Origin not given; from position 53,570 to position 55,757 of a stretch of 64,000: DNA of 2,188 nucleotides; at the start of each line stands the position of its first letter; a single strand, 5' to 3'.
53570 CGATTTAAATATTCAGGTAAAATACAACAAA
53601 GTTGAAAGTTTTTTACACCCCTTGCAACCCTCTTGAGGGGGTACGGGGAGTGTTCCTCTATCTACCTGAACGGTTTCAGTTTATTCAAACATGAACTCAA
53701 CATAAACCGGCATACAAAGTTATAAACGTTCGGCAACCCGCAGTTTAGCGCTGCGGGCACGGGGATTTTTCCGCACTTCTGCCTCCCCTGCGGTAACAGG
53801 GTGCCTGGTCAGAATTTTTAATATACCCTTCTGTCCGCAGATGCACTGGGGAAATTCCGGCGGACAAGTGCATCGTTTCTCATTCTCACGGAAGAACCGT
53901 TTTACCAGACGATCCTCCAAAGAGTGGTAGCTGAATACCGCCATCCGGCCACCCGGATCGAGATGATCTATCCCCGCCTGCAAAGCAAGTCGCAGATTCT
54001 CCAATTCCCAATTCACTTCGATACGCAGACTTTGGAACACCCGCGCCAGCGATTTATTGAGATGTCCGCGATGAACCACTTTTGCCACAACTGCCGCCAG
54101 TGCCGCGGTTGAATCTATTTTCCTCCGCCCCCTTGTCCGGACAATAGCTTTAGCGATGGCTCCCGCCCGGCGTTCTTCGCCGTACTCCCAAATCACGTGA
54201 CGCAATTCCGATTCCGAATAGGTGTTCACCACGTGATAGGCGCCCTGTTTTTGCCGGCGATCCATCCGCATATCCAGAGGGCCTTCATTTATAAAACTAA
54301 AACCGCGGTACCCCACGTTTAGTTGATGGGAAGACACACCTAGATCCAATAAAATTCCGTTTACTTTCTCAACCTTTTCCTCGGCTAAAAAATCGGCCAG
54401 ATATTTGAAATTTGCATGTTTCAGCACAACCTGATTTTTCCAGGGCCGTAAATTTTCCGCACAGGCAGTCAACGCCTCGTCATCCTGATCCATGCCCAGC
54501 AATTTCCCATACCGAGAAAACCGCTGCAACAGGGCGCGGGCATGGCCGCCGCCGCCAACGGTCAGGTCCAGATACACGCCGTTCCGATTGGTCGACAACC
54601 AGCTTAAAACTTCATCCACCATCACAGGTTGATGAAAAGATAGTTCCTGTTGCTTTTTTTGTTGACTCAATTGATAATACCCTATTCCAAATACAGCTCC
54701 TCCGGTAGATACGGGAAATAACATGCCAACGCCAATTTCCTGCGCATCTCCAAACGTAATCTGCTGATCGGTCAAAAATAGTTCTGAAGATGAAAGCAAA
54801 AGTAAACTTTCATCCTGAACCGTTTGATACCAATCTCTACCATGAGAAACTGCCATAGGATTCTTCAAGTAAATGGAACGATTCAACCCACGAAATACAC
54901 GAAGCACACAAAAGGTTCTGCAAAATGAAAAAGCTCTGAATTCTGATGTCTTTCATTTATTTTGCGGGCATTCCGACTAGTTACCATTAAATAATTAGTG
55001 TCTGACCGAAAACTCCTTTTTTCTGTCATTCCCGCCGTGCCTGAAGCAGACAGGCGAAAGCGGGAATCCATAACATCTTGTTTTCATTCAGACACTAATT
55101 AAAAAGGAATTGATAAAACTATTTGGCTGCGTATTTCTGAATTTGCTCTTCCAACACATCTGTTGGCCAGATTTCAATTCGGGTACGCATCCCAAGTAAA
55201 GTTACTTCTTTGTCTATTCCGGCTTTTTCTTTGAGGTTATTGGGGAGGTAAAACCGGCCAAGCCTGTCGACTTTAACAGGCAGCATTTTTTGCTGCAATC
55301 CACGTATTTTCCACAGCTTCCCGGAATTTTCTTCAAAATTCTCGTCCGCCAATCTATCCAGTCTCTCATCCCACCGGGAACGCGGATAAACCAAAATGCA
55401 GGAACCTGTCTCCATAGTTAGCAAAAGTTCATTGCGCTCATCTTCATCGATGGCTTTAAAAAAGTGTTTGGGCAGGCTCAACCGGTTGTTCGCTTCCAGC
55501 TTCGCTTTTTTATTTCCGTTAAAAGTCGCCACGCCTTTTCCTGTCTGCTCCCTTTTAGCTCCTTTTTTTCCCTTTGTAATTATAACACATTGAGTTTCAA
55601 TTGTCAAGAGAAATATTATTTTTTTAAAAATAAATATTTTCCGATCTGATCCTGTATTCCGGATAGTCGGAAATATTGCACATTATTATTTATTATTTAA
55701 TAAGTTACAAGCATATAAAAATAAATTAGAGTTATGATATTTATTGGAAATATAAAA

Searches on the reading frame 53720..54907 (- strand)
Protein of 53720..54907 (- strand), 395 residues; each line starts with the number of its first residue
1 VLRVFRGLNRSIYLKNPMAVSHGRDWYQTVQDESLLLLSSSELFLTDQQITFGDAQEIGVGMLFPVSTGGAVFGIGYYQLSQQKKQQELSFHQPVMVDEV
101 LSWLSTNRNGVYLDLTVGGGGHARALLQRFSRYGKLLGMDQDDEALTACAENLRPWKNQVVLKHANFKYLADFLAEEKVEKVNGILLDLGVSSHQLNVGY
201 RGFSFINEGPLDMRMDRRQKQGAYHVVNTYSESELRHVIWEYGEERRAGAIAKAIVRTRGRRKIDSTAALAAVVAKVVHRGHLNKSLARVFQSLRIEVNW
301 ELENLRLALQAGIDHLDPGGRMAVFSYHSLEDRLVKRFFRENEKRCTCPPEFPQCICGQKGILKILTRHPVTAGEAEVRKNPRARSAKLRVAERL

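Call 20: search_protein_families(library=pfam, proteins=[window:53720-54907:-], max_evalue=1e-8)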
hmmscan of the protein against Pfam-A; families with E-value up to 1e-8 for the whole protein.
window:53720-54907:- (395 aa): 1 family
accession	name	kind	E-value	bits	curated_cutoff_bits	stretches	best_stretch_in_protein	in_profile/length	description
PF01795.25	Methyltransf_5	-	7.4e-106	354.5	27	1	91-394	3-308/309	MraW methylase family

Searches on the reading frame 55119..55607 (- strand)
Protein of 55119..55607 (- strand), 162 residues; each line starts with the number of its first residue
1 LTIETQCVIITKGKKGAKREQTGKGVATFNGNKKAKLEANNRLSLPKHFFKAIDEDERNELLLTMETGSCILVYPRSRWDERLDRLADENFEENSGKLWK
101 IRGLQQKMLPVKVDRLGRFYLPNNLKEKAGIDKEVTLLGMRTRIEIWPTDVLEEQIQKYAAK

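Call 79: search_protein_families(library=pfam, proteins=[window:55119-55607:-], max_evalue=0.001)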
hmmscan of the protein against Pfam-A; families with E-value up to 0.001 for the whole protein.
window:55119-55607:- (162 aa): 1 family
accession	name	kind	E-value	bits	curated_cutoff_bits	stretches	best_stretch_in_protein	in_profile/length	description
PF02381.23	MraZ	-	6.4e-18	64.9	23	2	111-159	8-56/72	MraZ protein, putative antitoxin-like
